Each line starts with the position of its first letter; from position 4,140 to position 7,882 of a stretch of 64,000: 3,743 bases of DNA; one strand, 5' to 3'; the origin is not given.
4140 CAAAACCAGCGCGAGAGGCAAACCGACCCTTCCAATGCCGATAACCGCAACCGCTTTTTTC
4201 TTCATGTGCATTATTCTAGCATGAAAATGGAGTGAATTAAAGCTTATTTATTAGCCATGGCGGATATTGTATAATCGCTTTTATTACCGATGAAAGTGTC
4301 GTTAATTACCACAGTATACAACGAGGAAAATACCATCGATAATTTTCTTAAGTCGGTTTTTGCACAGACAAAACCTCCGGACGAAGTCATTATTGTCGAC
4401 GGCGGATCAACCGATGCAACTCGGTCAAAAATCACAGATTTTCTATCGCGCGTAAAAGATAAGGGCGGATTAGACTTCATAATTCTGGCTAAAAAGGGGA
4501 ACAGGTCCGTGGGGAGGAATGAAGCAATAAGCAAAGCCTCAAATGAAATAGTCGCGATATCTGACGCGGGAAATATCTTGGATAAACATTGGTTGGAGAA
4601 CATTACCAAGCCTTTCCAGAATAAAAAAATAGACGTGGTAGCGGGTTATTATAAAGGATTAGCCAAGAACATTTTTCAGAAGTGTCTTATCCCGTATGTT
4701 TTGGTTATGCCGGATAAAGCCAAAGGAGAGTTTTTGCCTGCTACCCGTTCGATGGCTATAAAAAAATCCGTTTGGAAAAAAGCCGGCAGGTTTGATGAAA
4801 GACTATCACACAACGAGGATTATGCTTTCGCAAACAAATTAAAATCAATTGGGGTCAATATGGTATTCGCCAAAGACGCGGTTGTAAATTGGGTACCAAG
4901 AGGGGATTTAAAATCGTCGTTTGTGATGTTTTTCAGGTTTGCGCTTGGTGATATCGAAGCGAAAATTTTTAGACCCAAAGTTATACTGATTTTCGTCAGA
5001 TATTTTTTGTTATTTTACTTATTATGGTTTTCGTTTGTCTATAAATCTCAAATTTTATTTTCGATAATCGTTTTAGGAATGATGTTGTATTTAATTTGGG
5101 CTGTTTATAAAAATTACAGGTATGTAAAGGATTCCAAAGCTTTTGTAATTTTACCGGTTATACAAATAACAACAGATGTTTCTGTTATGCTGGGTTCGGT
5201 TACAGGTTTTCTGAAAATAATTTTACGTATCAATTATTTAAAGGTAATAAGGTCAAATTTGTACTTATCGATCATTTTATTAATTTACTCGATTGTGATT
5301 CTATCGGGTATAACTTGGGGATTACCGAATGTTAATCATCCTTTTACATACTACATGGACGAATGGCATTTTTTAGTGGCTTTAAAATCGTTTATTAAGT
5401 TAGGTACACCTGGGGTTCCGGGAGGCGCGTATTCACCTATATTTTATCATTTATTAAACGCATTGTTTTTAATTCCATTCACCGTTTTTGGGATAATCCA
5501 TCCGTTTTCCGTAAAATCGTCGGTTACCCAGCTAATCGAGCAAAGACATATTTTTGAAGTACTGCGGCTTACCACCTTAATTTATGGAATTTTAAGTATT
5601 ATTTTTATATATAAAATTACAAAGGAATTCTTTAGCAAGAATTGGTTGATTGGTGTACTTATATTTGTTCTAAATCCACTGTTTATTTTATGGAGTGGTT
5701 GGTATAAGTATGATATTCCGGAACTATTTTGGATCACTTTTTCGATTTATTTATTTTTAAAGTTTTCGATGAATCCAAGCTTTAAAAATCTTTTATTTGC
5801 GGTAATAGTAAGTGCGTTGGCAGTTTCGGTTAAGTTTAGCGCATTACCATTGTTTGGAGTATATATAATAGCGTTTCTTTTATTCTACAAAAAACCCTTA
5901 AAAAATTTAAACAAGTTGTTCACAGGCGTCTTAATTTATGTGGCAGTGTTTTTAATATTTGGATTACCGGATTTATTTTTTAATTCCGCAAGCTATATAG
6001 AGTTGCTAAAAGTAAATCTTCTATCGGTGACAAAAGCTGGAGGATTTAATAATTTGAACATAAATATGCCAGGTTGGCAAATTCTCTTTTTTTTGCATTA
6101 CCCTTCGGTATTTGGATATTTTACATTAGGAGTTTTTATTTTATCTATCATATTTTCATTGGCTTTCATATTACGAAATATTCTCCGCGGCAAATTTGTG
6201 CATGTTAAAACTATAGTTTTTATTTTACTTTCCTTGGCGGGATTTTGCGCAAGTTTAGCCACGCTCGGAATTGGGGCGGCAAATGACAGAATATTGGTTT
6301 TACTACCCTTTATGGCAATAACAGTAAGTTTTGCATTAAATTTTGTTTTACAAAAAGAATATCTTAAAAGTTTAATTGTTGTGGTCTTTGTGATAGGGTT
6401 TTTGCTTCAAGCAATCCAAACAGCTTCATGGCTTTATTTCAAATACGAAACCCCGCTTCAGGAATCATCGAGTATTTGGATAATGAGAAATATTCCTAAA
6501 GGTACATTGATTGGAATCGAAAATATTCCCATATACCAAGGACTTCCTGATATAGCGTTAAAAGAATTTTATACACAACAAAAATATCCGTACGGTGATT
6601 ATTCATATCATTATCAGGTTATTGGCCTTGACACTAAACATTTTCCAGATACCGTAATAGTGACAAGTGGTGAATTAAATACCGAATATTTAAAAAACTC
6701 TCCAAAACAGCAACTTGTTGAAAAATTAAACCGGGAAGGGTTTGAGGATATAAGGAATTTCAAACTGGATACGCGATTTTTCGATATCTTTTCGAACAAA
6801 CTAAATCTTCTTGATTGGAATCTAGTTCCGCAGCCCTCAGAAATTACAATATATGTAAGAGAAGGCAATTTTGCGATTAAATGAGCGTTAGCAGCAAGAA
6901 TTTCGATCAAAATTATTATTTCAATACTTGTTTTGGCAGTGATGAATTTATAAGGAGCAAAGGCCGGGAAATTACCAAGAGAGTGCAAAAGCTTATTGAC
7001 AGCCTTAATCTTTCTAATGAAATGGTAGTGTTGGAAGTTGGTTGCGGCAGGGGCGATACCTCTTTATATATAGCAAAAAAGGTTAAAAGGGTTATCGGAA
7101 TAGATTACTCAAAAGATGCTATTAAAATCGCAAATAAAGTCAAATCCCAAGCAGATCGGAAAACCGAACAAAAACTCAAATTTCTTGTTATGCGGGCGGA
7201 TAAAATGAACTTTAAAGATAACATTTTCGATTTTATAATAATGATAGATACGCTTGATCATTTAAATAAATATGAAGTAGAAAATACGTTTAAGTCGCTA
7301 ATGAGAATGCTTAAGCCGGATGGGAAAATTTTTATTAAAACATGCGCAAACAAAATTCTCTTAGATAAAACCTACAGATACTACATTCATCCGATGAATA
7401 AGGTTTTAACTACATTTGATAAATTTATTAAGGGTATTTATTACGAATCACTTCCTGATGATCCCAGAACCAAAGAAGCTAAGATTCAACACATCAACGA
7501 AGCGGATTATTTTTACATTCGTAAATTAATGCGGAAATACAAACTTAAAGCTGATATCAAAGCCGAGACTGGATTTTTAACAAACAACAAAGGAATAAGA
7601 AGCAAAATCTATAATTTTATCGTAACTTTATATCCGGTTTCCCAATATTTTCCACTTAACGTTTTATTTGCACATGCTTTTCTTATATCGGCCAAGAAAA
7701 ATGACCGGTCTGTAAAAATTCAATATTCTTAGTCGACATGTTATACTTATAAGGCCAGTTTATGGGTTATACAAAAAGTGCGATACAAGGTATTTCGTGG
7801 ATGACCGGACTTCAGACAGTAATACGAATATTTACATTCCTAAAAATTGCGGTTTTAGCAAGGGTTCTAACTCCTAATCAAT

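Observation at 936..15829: Cell-surface glycosylation island with two paralogous GT2 + GT-C-like fusion proteins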

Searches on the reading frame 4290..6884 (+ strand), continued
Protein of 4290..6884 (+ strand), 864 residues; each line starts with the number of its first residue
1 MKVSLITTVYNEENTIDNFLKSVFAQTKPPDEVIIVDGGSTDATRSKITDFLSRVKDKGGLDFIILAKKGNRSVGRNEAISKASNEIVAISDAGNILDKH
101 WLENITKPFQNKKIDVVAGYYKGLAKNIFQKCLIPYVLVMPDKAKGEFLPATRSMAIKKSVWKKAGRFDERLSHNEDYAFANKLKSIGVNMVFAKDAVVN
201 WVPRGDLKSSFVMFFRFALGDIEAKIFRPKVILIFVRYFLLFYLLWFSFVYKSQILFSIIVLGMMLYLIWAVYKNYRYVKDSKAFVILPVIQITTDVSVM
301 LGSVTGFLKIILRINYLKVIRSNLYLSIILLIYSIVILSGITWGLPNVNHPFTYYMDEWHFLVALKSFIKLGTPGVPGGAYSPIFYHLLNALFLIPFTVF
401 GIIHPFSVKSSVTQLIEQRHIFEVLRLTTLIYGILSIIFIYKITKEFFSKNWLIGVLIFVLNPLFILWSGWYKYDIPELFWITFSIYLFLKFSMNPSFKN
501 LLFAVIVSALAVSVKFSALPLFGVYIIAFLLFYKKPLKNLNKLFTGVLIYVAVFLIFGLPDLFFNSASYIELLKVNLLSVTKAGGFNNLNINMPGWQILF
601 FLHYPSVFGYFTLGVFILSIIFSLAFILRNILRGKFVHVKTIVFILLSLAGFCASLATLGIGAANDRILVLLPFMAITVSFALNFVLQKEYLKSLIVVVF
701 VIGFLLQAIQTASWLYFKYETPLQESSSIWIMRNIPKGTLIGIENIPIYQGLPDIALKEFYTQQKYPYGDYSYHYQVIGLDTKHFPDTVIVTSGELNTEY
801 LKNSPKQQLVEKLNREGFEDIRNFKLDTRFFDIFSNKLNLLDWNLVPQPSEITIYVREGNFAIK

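Call 77: find_homologous_proteins(query=L002:12621-14885:+)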
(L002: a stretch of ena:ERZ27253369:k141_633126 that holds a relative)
Query L002:12621-14885:+ (754 aa): 137 proteins with E <= 0.001 among 8000 candidates; the best 120 are listed.
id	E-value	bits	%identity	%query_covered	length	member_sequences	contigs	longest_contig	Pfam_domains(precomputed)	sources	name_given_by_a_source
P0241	0.0e+0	1659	100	100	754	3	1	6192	PF00535.33,PF13231.13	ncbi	-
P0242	0.0e+0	1444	85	100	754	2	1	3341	PF00535.33,PF13231.13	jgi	-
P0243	0.0e+0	1359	80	100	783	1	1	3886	PF00535.33,PF13231.13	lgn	-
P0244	0.0e+0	1331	78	100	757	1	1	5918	PF02366.25,PF00535.33,PF13231.13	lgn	-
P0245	0.0e+0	1297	77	100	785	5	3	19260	PF00535.33,PF13231.13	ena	-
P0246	0.0e+0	1269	75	100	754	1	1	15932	PF00535.33,PF13231.13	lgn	-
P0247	0.0e+0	1225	72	100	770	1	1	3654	PF00535.33,PF13231.13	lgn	-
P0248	0.0e+0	1206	71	100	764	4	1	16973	PF00535.33,PF13231.13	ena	-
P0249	0.0e+0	1132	66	100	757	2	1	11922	PF00535.33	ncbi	-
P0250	0.0e+0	1131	66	100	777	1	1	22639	PF00535.33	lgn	-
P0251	0.0e+0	1081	64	100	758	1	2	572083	PF00535.33,PF13231.13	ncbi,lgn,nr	ncbi:glycosyltransferase [Patescibacteria group bacterium]|nr:glycosyltransferase [Patescibacteria g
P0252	3.2e-298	1009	61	99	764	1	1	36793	PF00535.33,PF13231.13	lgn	-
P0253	8.8e-253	859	54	100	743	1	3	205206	PF02366.25,PF00535.33,PF13231.13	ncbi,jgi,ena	-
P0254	4.4e-249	847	52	100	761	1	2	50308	PF02366.25,PF00535.33,PF13231.13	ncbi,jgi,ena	-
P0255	9.7e-241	819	71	69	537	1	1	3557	PF13231.13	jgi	-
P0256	4.8e-238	810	51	100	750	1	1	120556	PF02366.25,PF00535.33,PF13231.13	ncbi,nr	ncbi:glycosyltransferase [Patescibacteria group bacterium]|nr:glycosyltransferase [Patescibacteria g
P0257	2.5e-237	808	51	100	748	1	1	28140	PF02366.25,PF00535.33,PF13231.13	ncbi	-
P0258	4.1e-230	784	50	100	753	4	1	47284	PF02366.25,PF00535.33,PF13231.13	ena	-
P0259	1.4e-228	779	50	100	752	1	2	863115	PF02366.25,PF00535.33,PF13231.13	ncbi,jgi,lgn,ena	-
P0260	3.3e-228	778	49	100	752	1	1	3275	PF02366.25,PF00535.33,PF13231.13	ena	-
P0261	1.7e-227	776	50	100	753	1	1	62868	PF02366.25,PF00535.33,PF13231.13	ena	-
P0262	3.2e-226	771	50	100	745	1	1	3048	PF02366.25,PF00535.33,PF13231.13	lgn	-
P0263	5.7e-226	771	50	100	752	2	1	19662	PF02366.25,PF00535.33,PF13231.13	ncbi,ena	-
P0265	5.5e-225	767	49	100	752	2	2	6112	PF02366.25,PF00535.33,PF13231.13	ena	-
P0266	8.2e-225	767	49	100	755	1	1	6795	PF02366.25,PF00535.33,PF13231.13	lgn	-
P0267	7.6e-224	764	50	100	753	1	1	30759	PF02366.25,PF00535.33,PF13231.13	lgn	-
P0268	4.5e-221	754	49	100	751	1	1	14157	PF02366.25,PF00535.33,PF13231.13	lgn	-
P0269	2.7e-220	752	50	100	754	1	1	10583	PF02366.25,PF00535.33,PF13231.13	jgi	jgi:dolichol-phosphate mannosyltransferase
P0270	2.0e-217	742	49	100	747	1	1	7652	PF02366.25,PF00535.33,PF13231.13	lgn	-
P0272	8.5e-215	734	47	100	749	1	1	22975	PF02366.25,PF00535.33,PF13231.13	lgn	-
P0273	1.2e-214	733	47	100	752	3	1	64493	PF02366.25,PF00535.33,PF13231.13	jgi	jgi:dolichol-phosphate mannosyltransferase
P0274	1.4e-214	733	53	88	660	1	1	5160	PF02366.25,PF00535.33,PF13231.13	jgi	-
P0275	3.3e-211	722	47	100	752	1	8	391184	PF02366.25,PF00535.33,PF13231.13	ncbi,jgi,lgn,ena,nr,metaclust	ncbi:MAG: hypothetical protein A3B38_01750 [Candidatus Levybacteria bacterium RIFCSPLOWO2_01_FULL_36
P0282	1.1e-204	700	62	66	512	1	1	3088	PF02366.25,PF13231.13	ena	-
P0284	4.6e-204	698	45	99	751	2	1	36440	PF02366.25,PF00535.33,PF13231.13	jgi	jgi:dolichol-phosphate mannosyltransferase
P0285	5.4e-204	698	62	66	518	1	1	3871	PF02366.25,PF13231.13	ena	-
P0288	9.7e-203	694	62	68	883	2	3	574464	PF00534.27,PF13524.13,PF13439.13,PF20706.4,PF13692.13,PF13231.13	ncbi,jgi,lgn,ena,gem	-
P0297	3.0e-200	685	62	68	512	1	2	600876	PF13231.13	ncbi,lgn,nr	ncbi:MAG: glycosyltransferase family 39 protein [Candidatus Levybacteria bacterium]|nr:glycosyltrans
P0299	2.7e-199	682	59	69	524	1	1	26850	PF02366.25,PF13231.13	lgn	-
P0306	7.6e-196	671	61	66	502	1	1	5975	PF02366.25,PF13231.13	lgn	-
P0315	1.1e-193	664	48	88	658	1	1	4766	PF02366.25,PF13231.13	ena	-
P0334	3.9e-181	622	57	65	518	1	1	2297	PF02366.25,PF13231.13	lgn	-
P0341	1.4e-174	601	51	79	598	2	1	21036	PF02366.25,PF00535.33,PF13231.13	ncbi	ncbi:MAG: hypothetical protein COU25_03820, partial [Candidatus Levybacteria bacterium CG10_big_fil_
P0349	5.6e-167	575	52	68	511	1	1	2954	PF02366.25,PF13231.13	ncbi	-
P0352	7.1e-153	529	53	65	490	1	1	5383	PF02366.25,PF13231.13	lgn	-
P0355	3.8e-140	487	47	68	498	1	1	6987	PF02366.25,PF13231.13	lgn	-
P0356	5.3e-136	473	46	68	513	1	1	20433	PF02366.25,PF13231.13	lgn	-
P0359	4.8e-122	427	43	67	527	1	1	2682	PF02366.25,PF13231.13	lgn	-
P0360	1.1e-110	389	41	68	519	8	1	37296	PF02366.25,PF13231.13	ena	-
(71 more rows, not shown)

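Call 83: search_protein_families(library=pfam, proteins=[P0288, P0259, P0297], max_evalue=0.001)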
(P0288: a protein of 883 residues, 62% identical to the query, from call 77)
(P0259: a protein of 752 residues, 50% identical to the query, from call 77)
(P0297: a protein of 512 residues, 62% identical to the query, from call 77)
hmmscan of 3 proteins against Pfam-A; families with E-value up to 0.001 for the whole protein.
P0288 (883 aa): 6 families
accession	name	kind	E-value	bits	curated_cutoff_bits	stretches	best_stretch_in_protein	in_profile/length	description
PF00534.26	Glycos_transf_1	-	1.5e-28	99.9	26.4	1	238-339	68-171/172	Glycosyl transferases group 1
PF13692.12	Glyco_trans_1_4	-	1.7e-18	67.7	27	1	210-326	33-142/142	Glycosyl transferases group 1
PF13524.12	Glyco_trans_1_2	-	1.2e-11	45.2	25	1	238-355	12-143/144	Glycosyl transferase-like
PF13231.12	PMT_2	-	4.6e-10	40.4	26.1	1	467-598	24-147/160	Dolichyl-phosphate-mannose-protein mannosyltransferase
PF13439.12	Glyco_transf_4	-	2.2e-07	31.5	28.5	1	12-199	2-168/170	Glycosyltransferase Family 4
PF20706.3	GT4-conflict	-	1.2e-06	28.2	26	1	253-350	272-381/385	Family 4 Glycosyltransferase in conflict systems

P0259 (752 aa): 3 families
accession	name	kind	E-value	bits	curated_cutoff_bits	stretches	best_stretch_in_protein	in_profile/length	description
PF00535.33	Glycos_transf_2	-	5.7e-22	78.9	23.3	1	8-173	1-165/168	Glycosyl transferase family 2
PF02366.24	PMT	-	1.2e-13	51.6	22.7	1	302-479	43-231/245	Dolichyl-phosphate-mannose-protein mannosyltransferase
PF13231.12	PMT_2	-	2.5e-09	38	26.1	1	329-480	16-160/160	Dolichyl-phosphate-mannose-protein mannosyltransferase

P0297 (512 aa): 1 family
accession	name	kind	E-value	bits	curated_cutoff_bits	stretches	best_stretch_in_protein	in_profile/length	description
PF13231.12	PMT_2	-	6.5e-07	30.1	26.1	1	84-220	13-148/160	Dolichyl-phosphate-mannose-protein mannosyltransferase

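Call 93: search_solved_structures(query=L002:12621-14885:+, max_evalue=1e-15, show_alignments=1)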
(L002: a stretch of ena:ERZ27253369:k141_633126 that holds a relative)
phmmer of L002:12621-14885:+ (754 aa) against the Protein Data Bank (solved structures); distinct sequences matched with E-value up to 1e-15: 1.
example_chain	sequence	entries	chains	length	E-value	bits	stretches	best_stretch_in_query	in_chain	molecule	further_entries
5mlz_A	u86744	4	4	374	2.5e-23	85.6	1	4-217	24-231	Dolichol monophosphate mannose synthase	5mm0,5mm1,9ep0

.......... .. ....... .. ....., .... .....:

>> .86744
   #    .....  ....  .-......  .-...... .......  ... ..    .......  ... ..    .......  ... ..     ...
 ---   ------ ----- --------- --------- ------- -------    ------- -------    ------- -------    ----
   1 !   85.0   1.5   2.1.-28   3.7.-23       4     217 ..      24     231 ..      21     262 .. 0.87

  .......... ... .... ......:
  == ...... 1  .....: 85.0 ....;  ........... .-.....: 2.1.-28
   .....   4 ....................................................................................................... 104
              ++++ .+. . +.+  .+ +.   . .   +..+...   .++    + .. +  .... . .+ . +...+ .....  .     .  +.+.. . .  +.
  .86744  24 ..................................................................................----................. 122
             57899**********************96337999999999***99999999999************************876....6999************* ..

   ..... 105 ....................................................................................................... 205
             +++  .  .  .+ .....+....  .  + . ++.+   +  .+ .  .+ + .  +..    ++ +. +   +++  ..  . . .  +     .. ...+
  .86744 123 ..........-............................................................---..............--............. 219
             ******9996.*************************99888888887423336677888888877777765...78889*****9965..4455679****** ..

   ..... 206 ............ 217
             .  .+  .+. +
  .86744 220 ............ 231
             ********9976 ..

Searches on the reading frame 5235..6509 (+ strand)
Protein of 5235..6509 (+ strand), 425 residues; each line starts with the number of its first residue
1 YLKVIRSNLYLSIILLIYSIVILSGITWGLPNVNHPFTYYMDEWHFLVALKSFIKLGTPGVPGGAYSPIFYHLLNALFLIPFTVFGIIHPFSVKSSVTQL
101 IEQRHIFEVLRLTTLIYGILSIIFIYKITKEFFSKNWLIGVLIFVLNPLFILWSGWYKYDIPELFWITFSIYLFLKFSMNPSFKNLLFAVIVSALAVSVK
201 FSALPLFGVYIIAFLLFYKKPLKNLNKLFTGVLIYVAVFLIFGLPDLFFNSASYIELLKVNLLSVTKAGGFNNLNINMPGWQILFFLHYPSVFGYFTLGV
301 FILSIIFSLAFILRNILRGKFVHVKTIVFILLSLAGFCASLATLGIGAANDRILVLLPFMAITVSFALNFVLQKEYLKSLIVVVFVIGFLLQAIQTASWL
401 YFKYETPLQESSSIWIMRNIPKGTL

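Call 68: search_solved_structures(query=A4, max_evalue=10, show_alignments=3)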
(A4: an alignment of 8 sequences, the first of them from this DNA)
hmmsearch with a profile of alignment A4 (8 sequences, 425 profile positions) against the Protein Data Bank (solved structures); distinct sequences matched with E-value up to 10: 0.

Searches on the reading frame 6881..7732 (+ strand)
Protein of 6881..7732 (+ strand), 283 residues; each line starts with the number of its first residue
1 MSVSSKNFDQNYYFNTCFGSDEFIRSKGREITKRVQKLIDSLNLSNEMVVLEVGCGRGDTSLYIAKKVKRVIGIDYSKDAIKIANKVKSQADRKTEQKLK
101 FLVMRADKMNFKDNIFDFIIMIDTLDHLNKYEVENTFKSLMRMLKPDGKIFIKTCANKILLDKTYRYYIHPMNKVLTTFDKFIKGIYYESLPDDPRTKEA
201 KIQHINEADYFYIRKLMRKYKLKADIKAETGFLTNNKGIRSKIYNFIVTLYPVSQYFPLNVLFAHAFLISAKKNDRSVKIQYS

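Call 3: search_protein_families(library=pfam, proteins=[window:6881-7732:+], max_evalue=0.01)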
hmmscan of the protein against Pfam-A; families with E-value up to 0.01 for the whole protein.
window:6881-7732:+ (283 aa): 23 families
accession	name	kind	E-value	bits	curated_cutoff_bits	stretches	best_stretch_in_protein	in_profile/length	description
PF13649.12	Methyltransf_25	-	1.1e-20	74.6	27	1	50-148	1-97/97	Methyltransferase domain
PF08241.18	Methyltransf_11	-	1.6e-20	73.9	21.2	1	51-152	1-95/95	Methyltransferase domain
PF13847.12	Methyltransf_31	-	1.9e-18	67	27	1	45-158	2-121/145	Methyltransferase domain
PF13489.12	Methyltransf_23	-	4.5e-18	66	27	1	30-179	8-145/164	Methyltransferase domain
PF08242.18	Methyltransf_12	-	4.3e-15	56.7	30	1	51-150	1-98/98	Methyltransferase domain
PF02353.26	CMAS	-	3.8e-13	49.8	27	1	33-157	49-169/273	Mycolic acid cyclopropane synthetase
PF01209.24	Ubie_methyltran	-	1.8e-10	41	20.1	1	38-170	39-171/233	ubiE/COQ5 methyltransferase family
PF03848.20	TehB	-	5.3e-07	29.7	20.4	1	27-152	11-132/193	Tellurite resistance protein TehB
PF05724.17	TPMT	-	1.2e-05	25.5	26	1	29-155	20-156/218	Thiopurine S-methyltransferase (TPMT)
PF05175.20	MTS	-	4.2e-05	23.7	23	1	38-152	23-138/170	Methyltransferase small domain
PF11899.13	DUF3419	-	7.6e-05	22.5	28.2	1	111-165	291-345/385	Protein of unknown function (DUF3419)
PF01728.25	FtsJ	-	0.00028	21.3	24.1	1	37-157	11-142/181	FtsJ-like methyltransferase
PF00398.26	RrnaAD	-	0.00028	20.5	24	1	33-111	17-88/263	Ribosomal RNA adenine dimethylase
PF05401.17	NodS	-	0.00035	20.9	24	1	46-159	43-151/201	Nodulation protein S (NodS)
PF01135.25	PCMT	-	0.00061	20.1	20.3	1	36-91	63-121/210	Protein-L-isoaspartate(D-aspartate) O-methyltransferase (PCMT)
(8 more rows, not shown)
